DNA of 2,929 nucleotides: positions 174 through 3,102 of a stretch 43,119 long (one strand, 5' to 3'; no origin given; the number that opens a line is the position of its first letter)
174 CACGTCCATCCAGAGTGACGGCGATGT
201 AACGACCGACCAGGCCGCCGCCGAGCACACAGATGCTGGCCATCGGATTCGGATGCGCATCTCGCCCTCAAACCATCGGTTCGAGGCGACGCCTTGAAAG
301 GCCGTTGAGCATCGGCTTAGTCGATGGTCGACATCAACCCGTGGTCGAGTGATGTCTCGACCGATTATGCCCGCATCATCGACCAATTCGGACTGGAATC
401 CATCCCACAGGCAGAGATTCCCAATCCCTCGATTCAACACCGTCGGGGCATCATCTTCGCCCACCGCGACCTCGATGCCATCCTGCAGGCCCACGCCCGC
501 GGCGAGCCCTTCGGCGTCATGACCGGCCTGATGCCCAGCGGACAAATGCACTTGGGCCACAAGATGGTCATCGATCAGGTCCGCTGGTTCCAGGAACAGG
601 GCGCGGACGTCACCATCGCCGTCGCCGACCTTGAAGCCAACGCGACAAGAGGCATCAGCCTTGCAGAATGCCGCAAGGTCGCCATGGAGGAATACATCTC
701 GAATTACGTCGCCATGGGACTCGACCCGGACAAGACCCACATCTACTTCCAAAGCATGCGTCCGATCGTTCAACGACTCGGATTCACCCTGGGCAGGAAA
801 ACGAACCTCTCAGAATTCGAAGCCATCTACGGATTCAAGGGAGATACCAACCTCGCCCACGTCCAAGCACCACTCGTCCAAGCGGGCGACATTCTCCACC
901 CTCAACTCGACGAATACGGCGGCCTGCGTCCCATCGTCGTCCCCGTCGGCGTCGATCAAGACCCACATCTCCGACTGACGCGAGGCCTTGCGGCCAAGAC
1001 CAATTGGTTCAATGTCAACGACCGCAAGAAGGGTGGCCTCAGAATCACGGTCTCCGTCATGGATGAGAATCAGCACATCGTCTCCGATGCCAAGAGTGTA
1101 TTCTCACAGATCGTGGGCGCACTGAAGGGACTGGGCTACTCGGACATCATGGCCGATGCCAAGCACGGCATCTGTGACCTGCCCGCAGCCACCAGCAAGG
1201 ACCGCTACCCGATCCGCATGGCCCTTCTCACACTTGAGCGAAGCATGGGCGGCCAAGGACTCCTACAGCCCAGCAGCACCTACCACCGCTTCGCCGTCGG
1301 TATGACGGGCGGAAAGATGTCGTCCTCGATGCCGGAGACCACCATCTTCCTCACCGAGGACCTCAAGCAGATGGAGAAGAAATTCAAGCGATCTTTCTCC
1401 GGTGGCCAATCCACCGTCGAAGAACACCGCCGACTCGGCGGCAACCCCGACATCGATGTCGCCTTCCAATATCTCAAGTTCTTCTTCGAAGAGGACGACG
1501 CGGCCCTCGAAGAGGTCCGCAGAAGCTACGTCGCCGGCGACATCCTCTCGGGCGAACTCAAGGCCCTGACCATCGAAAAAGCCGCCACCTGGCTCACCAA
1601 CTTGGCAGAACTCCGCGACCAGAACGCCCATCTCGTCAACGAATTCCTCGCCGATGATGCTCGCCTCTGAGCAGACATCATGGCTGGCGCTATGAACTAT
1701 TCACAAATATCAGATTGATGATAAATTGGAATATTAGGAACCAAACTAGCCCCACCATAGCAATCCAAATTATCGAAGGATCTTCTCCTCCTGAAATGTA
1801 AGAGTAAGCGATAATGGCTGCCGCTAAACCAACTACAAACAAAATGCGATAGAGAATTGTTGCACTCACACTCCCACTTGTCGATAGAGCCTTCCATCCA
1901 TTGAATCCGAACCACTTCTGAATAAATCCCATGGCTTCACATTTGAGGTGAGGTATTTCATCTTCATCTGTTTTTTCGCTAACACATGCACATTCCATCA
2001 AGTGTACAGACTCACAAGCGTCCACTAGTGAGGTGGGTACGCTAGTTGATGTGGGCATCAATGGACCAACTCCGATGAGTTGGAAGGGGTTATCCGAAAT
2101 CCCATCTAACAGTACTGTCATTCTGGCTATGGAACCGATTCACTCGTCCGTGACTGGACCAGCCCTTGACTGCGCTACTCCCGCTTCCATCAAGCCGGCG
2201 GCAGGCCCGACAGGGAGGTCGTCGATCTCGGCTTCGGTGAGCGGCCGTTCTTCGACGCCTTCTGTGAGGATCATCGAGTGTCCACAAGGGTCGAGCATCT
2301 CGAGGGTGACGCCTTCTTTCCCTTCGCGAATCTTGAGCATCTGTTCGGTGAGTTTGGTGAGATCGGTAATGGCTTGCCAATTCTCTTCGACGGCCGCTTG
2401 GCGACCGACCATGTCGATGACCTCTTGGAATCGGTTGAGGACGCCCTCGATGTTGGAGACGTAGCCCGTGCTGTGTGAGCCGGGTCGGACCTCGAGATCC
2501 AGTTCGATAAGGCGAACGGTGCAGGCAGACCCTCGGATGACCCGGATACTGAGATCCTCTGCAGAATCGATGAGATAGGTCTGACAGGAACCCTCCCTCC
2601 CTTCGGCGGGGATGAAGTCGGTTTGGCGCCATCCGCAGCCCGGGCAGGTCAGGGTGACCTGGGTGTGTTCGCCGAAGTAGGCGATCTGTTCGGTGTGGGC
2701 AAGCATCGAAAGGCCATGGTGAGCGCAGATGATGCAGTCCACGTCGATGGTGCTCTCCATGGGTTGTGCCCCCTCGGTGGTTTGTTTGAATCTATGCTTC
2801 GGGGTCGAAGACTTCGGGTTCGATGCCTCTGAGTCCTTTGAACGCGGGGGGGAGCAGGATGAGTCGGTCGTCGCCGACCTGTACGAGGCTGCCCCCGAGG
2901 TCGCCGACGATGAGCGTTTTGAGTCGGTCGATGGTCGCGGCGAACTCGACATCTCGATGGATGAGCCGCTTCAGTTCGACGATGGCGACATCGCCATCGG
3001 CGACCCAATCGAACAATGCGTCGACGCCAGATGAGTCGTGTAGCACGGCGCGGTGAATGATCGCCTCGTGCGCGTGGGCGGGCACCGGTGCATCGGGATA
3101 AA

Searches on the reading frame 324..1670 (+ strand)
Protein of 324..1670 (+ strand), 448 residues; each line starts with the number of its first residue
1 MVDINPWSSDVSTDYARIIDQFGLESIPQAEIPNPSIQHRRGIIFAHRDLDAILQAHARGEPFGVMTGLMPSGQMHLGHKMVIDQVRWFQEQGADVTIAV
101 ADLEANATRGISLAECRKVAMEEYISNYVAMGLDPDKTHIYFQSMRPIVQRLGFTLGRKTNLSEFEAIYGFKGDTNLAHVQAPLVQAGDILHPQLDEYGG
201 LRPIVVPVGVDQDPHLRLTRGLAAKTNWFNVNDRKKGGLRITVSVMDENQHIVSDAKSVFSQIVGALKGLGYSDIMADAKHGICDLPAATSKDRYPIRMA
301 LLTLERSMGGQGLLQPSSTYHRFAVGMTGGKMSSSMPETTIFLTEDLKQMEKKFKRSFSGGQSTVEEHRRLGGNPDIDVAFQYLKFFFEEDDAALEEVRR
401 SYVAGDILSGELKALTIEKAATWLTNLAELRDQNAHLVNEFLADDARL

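Call 89: search_protein_families(library=pfam, proteins=[window:324-1670:+], max_evalue=0.001)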
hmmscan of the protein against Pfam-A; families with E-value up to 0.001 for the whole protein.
window:324-1670:+ (448 aa): 1 family
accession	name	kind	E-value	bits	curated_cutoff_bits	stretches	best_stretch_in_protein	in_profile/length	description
PF00579.31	tRNA-synt_1b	-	3.2e-43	148.6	21.1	2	60-227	3-175/292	tRNA synthetases class I (W and Y)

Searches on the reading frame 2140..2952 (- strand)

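Call 89: search_protein_families(library=pfam, proteins=[window:2140-2952:-], max_evalue=0.001)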
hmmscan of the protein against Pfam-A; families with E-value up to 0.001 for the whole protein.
window:2140-2952:- (270 aa): 1 family
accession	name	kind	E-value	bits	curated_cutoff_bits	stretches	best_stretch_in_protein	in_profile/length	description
PF22794.1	jr-ZPR1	-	6e-16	58.9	27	1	132-229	1-97/125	ZPR1 jelly-roll domain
